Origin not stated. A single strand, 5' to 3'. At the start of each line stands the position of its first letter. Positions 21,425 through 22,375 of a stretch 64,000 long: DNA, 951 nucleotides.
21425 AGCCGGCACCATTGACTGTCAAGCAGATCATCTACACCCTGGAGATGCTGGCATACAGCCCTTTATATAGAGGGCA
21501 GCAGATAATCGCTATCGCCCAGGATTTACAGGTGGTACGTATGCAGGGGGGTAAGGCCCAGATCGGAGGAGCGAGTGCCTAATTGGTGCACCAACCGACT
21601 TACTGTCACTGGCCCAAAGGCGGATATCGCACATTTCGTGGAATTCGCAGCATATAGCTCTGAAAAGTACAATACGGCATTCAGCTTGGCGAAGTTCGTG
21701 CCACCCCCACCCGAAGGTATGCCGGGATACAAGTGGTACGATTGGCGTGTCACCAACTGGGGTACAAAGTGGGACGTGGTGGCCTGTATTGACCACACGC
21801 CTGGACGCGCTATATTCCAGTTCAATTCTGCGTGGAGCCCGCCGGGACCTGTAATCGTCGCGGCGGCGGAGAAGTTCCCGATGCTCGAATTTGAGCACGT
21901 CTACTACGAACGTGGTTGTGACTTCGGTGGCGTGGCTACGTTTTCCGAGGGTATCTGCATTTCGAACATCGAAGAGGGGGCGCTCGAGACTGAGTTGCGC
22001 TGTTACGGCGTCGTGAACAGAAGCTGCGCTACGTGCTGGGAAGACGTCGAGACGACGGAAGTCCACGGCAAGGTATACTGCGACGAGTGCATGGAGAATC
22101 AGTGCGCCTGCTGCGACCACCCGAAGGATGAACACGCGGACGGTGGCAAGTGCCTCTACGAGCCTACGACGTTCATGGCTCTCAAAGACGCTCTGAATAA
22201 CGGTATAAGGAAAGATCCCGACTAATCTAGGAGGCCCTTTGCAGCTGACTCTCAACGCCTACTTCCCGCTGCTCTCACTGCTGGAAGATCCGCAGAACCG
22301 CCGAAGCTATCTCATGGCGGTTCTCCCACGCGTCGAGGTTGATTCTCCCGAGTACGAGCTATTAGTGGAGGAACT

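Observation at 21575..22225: Plus-strand 216-aa protein carrying the array's C-terminal block fused to a large unrelated N-domain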

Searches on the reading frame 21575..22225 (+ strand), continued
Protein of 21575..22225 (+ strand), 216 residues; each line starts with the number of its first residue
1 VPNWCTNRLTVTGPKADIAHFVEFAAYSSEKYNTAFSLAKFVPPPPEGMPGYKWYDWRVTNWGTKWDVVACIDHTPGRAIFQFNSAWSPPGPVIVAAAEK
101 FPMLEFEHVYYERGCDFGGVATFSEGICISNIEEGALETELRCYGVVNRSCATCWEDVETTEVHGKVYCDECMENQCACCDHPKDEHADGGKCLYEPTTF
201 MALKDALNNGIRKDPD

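Call 46: predict_structure(alignment_id=A2)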
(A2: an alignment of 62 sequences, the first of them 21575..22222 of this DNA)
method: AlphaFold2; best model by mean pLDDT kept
length: 216 residues; sequences in the alignment: 62
mean_pLDDT: 93.3   pTM: 0.84
mean pLDDT of the five models: 93.3, 93.2, 93.2, 92.6, 92.3
residues with pLDDT >= 90: 177; 70-90: 34; 50-70: 4; < 50: 1
segments of 3 or more residues with pLDDT < 50: none
pLDDT, mean of each block of 10 residues (from residue 1): 89 98 97 96 88 84 87 97 95 97 98 96 98 97 95 97 95 95 91 90 93 68
secondary structure, 60 per line:
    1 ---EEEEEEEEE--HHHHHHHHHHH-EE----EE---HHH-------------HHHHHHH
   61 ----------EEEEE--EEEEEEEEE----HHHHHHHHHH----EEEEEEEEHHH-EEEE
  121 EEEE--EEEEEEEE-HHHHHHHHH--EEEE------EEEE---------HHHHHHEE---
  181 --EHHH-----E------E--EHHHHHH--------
elements in order: E4-12 H15-25 H54-60 E71-75 E78-86 H91-100 E105-112 E117-124 E127-134 H136-144 E147-150 E157-160 H170-175 H203-208
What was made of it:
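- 21575..22225 (+): Gene for the 216-aa Api92-like / zinc ribbon / CCHC-knuckle protein (stop codon included). AlphaFold2 gives pLDDT 93.3 and pTM 0.84 (call 46).
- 22025..22090 (+): Four-Cys zinc ribbon: C151-x2-C154-x14-C169-x2-C172. The model shows a beta-hairpin at 147-150/157-160 with pLDDT above 90 (call 46).
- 22175..22222 (+): Short C-terminal helix and tail (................), not conserved. The model shows a helix at 203-208, and pLDDT falls to 68 at the end (call 46).
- AlphaFold2 pLDDT 93.3 and pTM 0.84, with the zinc block above 90 (call 46).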

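Call 48: fold_search(model_id=the predicted structure, library=pdb)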
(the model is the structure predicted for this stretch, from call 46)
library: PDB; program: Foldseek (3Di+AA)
matches with E <= 10: 533; with E <= 0.001: 1
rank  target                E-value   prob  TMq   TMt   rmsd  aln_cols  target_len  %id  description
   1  2ijr                  2.0e-04  1.00  0.46  0.36   6.8       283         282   10  Crystal structure of a protein api92 from Yersinia pseudotuberculosis, Pfam DUF1281 (released 2006-10-31)
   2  4hhu_A                1.1e-01  0.84  0.25  0.31   7.4       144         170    4  Crystal Structure of Engineered Protein. Northeast Structural Genomics Consortium Target OR280. (released 2012-10-24)
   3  1bgy_B                1.7e-01  0.54  0.25  0.15   5.2       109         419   15  CYTOCHROME BC1 COMPLEX FROM BOVINE (released 1999-01-06)
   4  1vix_B                1.7e-01  0.38  0.22  0.13  11.4       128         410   12  Crystal structure of a putative peptidase T (released 2003-12-30)
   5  1fno                  2.2e-01  0.33  0.23  0.13  10.8       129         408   14  PEPTIDASE T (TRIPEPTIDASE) (released 2002-03-13)
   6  3oc8                  2.2e-01  0.11  0.13  0.18  14.8       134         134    7  Crystal Structure of the C-terminal Domain of the Vibrio cholerae soluble colonization factor TcpF (released 2011-04-20)
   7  4ney_A                2.5e-01  0.82  0.26  0.32   3.7       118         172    7  Crystal Structure of an engineered protein with ferredoxin fold, Northeast Structural Genomics Consortium (NESG) Targe (released 2014-01-15)
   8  8zno_B                2.5e-01  0.47  0.22  0.11   8.2       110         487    9  Cryo-EM structure of Arachis hypogaea bc1 complex (released 2025-06-04)
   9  3f62_A                2.5e-01  0.10  0.10  0.16  13.6        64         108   14  Crystal Structure of Human IL-18 in complex with Ectromelia virus IL-18 Binding Protein (released 2009-01-06)
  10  7jrg_A                2.7e-01  0.41  0.22  0.11   8.1       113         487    9  Plant Mitochondrial complex III2 from Vigna radiata (released 2021-01-20)
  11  6b70_B                2.7e-01  0.30  0.18  0.06   8.9       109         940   10  Cryo-EM structure of human insulin degrading enzyme in complex with FAB H11-E heavy chain, FAB H11-E light chain and i (released 2017-12-27)
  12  9f5x_1M               2.7e-01  0.25  0.19  0.11   7.5       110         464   12  Structure of the Chlamydomonas reinhardtii respiratory supercomplex I1 III2 IV2 (released 2025-03-12)
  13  2zdo_A                2.8e-01  0.35  0.25  0.43   6.8       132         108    9  Crystal structure of IsdG-N7A in complex with hemin (released 2008-08-19)
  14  6b7y_B                2.8e-01  0.33  0.20  0.06   8.2       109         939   10  Cryo-EM structure of human insulin degrading enzyme (released 2017-11-08)
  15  4dwk_A                2.8e-01  0.28  0.18  0.06   8.9       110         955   11  Structure of cystein free insulin degrading enzyme with compound bdm41671 ((s)-2-{2-[carboxymethyl-(3-phenyl-propyl)-a (released 2013-04-03)
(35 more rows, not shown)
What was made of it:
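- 21575..22009 (+): Api92/DUF1281-like alpha+beta domain, residues 1-145, with invariant MPNWC, NWGTKW, AWSPP and E-G-F-G motifs. Foldseek to 2IJR E 2e-4 (call 48).
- On DUF1281 / Api92-like (Pfam PF18406 DUF1281_C): Foldseek E 2e-4 (call 48).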

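Call 57: search_protein_families(library=ncbifam, proteins=[window:21575-22225:+], max_evalue=0.1)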
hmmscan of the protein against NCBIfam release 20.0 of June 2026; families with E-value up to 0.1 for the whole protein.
window:21575-22225:+ (216 aa): 0 families

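Call 58: search_protein_families(library=padloc, proteins=[window:21575-22225:+], max_evalue=0.1)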
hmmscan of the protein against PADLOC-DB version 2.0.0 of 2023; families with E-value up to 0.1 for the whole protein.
window:21575-22225:+ (216 aa): 0 families

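Call 113: find_related_loci(query=A8, collection=viral_contigs, flank=10000)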
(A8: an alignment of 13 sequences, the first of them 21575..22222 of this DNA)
Query A8 (216 aa) in viral_contigs; peptide patterns used: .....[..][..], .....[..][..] (x = any residue, [..] = any of these).
600 stretches matched a pattern (row limit reached: there are more); 569 encode a relative of the query (tblastn E <= 1e-3); the best 80 are kept; 80 distinct loci.
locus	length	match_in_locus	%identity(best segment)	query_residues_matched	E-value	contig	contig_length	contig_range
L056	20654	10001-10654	37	1-206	8e-37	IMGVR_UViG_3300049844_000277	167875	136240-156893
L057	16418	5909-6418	35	1-154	3e-25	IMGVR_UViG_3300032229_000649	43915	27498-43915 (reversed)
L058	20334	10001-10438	38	1-138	9e-25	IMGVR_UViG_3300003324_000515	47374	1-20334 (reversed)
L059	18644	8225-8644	38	1-141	1e-23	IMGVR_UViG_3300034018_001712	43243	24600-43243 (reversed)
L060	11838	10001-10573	34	1-168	2e-23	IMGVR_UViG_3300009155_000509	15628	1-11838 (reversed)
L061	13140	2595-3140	30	1-173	1e-22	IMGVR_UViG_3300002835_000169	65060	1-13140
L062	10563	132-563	37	1-134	5e-22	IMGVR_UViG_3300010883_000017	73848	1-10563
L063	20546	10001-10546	28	1-173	9e-22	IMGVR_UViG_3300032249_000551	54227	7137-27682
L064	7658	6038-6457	33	1-145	2e-21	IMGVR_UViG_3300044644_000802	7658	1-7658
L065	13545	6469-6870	37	1-134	3e-21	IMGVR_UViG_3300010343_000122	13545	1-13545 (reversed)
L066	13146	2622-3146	30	1-133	1e-20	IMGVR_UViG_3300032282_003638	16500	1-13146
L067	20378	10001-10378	35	1-126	3e-20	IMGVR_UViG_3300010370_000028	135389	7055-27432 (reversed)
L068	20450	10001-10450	30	1-140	6e-20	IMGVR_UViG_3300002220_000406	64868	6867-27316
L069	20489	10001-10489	34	1-159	3e-20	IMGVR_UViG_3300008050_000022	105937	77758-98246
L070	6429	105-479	37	1-119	1e-19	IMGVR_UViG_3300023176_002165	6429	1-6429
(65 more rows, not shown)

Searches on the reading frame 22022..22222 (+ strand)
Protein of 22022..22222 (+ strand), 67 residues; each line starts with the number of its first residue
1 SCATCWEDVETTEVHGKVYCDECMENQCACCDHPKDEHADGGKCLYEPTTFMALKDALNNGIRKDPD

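Call 89: find_homologous_proteins(query=A6, max_evalue=0.01)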
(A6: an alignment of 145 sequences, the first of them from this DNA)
Query A6 (145 sequences) (67 aa, profile of the alignment): 47 proteins with E <= 0.01 among 118 candidates.
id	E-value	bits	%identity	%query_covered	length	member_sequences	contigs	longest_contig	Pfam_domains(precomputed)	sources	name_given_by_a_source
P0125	1.3e-9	55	43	34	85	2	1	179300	-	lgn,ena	-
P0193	6.3e-9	53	36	37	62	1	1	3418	-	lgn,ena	-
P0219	7.2e-9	52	30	49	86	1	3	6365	-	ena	-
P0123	7.7e-9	52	43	31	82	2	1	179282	-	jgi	-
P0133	9.6e-9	52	38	39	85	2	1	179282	-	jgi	-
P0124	1.4e-8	51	33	40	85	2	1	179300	-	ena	-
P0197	2.5e-8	51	38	36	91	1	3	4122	-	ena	-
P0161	2.5e-8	51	28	54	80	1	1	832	-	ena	-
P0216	3.1e-8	50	30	49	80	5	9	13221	-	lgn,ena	-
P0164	1.2e-7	48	30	60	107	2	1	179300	-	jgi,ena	-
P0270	1.4e-7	48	33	69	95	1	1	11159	-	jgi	jgi:hypothetical protein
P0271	1.6e-7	48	42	36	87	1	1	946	-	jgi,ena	-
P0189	5.1e-7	46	50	33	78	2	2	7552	-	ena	-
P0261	5.2e-7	46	-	-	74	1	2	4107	-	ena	-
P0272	5.4e-7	46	55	33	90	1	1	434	-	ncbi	-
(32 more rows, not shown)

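Call 98: search_solved_structures(query=A6, max_evalue=10, show_alignments=3)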
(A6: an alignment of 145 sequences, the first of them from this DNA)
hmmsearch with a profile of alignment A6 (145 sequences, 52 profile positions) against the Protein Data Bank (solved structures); distinct sequences matched with E-value up to 10: 16.
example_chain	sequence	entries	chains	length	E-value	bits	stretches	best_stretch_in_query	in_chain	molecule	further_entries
2jox_A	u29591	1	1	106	0.095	15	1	8-23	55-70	Churchill protein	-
2j9r_A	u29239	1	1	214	0.19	14.1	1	6-17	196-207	THYMIDINE KINASE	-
7by1_A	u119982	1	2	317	0.24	13.7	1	7-24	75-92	Histone acetyltransferase KAT2A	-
10dw_A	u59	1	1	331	0.26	13.7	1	7-24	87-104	Histone acetyltransferase KAT2A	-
2ja1_A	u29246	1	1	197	0.42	13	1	6-17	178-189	THYMIDINE KINASE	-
8ou9_A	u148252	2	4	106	0.58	12.5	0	6-27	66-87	Cereblon isoform 4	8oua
8ou6_A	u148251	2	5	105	0.61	12.5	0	6-27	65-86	Cereblon isoform 4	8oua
4v32_A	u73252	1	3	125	0.68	12.3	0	6-27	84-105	CEREBLON ISOFORM 4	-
9gjq_A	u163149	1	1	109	0.73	12.2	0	6-27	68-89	Cereblon isoform 4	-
7ps9_A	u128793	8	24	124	0.73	12.2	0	6-27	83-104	Cereblon isoform 4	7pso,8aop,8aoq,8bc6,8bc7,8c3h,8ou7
7shh_A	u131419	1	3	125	0.75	12.2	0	6-27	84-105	Cereblon isoform 4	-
4v2y_A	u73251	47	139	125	0.75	12.2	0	6-27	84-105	CEREBLON ISOFORM 4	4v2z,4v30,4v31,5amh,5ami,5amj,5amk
9v1i_ll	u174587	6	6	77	1.7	11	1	5-20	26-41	60S ribosomal protein L37-A, putative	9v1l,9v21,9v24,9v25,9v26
2dar_A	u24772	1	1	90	1.8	11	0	4-19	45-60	PDZ and LIM domain protein 5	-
3h0g_I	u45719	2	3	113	2.2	10.7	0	7-20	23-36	DNA-directed RNA polymerase II subunit RPB9 | RNA polymerase II subunit Rpb9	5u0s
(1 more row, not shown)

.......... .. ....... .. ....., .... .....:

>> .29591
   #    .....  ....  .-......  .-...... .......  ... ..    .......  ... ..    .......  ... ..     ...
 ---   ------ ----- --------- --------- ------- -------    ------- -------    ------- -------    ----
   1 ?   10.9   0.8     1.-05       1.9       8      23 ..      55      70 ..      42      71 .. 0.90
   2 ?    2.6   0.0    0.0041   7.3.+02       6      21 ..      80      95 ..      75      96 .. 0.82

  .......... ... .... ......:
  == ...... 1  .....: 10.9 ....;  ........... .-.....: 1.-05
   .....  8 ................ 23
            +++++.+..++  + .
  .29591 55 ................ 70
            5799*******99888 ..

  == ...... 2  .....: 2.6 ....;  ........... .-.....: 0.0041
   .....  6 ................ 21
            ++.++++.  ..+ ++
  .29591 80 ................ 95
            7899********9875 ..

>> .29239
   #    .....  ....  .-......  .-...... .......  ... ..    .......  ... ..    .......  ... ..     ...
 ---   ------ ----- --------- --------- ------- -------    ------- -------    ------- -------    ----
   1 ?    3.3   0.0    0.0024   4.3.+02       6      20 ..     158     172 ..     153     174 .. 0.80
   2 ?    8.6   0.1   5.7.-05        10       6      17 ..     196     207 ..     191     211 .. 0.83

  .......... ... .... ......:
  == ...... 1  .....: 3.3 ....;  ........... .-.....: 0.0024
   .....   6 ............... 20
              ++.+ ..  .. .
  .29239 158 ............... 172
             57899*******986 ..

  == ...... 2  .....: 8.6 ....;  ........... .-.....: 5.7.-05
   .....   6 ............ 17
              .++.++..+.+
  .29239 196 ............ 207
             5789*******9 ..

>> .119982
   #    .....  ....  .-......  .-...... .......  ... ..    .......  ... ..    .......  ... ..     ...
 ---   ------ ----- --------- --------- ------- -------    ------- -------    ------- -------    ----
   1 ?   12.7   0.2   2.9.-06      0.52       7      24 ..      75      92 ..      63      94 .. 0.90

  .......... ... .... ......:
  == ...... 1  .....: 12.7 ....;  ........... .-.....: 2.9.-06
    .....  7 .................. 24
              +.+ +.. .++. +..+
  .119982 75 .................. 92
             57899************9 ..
